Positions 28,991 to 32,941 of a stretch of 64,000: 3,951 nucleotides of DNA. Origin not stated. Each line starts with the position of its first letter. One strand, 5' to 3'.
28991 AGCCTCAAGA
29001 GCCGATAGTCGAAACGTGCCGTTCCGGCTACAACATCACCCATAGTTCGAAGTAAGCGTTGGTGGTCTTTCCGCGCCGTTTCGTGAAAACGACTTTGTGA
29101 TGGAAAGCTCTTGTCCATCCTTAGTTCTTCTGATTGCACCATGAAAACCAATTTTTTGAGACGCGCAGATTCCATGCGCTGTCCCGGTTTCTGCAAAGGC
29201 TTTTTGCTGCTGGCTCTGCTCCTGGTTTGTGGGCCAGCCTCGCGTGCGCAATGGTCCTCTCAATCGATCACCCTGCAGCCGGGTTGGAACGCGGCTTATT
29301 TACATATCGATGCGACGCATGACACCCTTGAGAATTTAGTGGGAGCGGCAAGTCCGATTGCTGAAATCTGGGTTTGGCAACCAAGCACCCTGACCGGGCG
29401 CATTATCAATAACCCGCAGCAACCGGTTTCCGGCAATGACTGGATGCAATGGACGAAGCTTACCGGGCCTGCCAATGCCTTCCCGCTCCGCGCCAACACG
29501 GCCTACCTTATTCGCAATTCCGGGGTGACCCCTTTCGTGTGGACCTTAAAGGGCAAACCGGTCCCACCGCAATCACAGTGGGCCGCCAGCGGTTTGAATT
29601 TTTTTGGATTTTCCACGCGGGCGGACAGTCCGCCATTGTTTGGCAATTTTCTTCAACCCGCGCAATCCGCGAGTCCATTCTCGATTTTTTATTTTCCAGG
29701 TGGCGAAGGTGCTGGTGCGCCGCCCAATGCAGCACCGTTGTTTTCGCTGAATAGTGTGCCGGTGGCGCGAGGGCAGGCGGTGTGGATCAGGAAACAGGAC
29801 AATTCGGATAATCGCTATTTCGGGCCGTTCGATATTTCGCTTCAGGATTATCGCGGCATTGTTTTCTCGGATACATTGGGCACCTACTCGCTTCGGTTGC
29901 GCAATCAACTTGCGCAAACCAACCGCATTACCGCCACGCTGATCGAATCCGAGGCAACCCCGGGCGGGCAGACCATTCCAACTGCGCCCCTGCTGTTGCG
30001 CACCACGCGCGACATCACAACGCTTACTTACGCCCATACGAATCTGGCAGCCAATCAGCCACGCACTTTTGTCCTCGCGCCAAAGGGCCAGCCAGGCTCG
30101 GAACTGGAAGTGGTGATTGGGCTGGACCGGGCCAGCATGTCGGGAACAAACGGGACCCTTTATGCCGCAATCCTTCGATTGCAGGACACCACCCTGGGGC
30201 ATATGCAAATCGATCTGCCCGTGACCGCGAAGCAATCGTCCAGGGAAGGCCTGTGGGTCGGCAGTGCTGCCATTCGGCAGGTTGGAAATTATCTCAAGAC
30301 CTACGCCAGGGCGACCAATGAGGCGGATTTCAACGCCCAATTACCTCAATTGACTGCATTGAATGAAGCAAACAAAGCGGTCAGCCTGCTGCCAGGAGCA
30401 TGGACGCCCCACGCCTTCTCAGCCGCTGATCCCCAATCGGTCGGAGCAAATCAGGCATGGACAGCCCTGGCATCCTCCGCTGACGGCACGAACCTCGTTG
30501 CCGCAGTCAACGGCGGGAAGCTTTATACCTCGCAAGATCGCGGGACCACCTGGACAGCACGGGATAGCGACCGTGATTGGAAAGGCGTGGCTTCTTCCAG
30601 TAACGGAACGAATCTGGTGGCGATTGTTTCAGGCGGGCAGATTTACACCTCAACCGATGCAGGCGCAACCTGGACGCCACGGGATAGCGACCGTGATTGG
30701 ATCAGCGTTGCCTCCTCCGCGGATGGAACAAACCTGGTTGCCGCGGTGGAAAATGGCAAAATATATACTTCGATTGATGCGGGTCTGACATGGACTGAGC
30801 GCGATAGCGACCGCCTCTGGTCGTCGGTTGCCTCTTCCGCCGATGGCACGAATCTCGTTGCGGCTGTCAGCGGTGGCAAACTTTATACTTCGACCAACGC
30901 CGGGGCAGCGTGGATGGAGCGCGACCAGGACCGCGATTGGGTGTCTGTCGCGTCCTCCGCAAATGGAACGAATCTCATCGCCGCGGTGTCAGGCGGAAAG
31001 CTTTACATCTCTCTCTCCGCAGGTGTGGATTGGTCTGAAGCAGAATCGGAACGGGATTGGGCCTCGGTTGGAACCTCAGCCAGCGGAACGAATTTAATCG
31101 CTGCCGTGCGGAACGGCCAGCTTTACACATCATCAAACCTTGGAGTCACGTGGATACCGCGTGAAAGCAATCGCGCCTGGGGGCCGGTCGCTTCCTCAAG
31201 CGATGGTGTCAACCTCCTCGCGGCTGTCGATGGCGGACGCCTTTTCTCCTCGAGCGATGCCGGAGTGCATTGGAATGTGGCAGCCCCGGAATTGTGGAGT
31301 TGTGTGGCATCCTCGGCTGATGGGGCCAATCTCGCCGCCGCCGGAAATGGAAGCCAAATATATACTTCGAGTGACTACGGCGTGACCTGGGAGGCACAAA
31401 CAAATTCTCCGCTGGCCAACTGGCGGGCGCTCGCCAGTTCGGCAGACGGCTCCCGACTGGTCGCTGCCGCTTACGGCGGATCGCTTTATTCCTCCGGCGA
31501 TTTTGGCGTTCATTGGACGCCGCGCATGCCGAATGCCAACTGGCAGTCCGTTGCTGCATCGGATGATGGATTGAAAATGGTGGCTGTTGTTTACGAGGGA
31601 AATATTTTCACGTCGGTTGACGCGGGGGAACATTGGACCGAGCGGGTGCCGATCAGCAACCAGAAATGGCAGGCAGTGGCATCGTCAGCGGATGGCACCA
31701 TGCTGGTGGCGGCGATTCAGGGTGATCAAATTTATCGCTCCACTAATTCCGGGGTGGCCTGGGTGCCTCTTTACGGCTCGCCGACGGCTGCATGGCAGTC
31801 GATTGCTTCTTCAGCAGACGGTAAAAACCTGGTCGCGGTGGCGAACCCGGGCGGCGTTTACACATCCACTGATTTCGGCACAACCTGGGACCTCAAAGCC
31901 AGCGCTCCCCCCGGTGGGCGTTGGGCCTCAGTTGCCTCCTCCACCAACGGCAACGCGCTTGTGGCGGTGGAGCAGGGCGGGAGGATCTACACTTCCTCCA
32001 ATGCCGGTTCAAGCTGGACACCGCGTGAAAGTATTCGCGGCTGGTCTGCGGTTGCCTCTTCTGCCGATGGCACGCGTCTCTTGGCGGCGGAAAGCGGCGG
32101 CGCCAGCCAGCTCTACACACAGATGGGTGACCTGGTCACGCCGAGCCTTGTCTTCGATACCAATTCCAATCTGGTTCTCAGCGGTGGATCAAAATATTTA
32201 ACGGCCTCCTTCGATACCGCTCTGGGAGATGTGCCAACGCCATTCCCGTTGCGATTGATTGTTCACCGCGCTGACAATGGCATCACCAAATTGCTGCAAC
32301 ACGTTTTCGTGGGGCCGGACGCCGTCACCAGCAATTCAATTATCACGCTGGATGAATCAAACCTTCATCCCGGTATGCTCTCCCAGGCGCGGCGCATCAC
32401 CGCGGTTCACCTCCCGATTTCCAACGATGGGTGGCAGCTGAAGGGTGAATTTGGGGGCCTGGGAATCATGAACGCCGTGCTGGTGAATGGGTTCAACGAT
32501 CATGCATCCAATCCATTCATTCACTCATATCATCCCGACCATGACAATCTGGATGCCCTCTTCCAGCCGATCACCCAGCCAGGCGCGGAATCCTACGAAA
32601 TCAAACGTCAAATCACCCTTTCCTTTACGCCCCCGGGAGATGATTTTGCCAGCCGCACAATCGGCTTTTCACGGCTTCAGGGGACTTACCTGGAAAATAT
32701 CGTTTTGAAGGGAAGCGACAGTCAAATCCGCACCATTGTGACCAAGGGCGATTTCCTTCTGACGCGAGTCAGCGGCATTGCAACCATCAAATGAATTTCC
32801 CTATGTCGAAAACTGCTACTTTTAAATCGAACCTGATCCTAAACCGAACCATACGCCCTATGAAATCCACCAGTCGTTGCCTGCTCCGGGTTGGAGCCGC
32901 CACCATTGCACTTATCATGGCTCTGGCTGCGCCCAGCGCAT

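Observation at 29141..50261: Eight-gene, ~21-kb operon encoding only exported structural-looking proteins; not assignable to a described system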

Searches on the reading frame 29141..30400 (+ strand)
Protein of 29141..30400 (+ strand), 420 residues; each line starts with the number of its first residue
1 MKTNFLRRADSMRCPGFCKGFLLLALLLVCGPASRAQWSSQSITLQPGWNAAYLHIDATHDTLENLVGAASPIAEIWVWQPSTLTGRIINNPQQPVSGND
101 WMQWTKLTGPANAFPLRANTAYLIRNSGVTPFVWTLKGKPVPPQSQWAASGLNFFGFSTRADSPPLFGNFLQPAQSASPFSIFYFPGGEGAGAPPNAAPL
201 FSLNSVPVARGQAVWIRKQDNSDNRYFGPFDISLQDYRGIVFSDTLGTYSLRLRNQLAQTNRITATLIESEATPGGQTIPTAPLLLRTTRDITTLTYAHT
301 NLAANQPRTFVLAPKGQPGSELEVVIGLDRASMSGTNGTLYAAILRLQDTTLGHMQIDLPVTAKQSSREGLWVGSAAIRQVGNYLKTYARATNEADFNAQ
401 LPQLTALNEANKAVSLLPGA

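Call 39: search_protein_families(library=pfam, proteins=[window:29141-30400:+], max_evalue=5)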
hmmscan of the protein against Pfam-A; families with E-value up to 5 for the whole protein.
window:29141-30400:+ (420 aa): 0 families

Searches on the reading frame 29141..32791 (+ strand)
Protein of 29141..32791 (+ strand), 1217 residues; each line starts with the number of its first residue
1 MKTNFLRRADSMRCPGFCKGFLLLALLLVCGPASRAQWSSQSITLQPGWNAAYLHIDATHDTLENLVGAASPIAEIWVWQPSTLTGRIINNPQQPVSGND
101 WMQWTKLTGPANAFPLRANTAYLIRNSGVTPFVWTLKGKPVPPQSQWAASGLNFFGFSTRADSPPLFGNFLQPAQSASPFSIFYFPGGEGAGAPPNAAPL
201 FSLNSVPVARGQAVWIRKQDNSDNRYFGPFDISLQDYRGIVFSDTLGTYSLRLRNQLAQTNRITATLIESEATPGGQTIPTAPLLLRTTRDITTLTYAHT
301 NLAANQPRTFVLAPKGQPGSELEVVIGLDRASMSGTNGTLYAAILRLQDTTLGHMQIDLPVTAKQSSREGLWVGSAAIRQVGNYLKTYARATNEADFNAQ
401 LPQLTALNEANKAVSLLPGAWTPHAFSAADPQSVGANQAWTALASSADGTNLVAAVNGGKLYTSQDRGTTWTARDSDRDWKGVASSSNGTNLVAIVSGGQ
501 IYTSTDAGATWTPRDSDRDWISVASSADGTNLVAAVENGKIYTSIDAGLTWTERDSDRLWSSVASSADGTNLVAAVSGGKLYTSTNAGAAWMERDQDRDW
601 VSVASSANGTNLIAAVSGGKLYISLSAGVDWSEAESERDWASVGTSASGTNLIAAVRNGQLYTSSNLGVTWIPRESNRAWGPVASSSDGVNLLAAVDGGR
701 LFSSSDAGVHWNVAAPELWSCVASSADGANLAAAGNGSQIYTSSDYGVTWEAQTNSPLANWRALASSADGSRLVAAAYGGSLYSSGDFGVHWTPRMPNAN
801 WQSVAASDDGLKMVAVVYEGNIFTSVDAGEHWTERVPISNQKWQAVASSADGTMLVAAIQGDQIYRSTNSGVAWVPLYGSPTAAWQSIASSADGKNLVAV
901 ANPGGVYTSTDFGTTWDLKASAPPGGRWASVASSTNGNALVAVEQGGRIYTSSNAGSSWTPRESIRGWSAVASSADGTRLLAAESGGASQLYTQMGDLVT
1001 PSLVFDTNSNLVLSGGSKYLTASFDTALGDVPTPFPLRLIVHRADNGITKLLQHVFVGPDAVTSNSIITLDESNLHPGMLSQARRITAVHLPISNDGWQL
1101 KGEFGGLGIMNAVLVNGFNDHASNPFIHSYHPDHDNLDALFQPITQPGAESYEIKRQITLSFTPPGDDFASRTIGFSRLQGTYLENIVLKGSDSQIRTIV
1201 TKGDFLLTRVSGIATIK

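Call 4: search_protein_families(library=pfam, proteins=[window:29141-32791:+], max_evalue=0.01)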
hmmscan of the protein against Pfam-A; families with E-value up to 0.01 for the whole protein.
window:29141-32791:+ (1217 aa): 4 families
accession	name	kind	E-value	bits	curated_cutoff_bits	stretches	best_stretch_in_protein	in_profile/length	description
PF15902.12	Sortilin-Vps10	-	2.5e-18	66.5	33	2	460-517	2-63/446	Sortilin, neurotensin receptor 3,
PF15899.11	BNR_6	-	9.5e-11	41.1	27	0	740-752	1-13/14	BNR-Asp box repeat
PF14433.11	SUKH-3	-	0.00017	22.3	23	0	930-956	102-128/146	SUKH-3 immunity protein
PF02012.26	BNR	-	0.00063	19.8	27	0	502-512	1-11/12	BNR/Asp-box repeat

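Call 5: search_protein_families(library=ncbifam, proteins=[window:29141-32791:+], max_evalue=0.01)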
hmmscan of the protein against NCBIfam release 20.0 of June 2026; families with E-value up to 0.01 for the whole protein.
window:29141-32791:+ (1217 aa): 2 families
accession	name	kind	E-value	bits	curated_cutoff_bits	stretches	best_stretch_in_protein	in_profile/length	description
NF045728.1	glycosyl_F510_1955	equivalog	4.9e-40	137.3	175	7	825-971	77-222/246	F510_1955 family glycosylhydrolase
NF053688.1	BamI_Bacteroidota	equivalog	1.3e-10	41.2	370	0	451-518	220-289/452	BamI family beta-barrel-assembly machinery protein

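Call 13: search_protein_families(library=phrogs, proteins=[window:29141-32791:+], max_evalue=0.01)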
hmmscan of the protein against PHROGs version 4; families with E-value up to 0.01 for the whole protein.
window:29141-32791:+ (1217 aa): 1 family
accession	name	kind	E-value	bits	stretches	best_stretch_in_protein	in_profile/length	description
phrog_6109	-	unknown function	9.5e-13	49.2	0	800-844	31-76/80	-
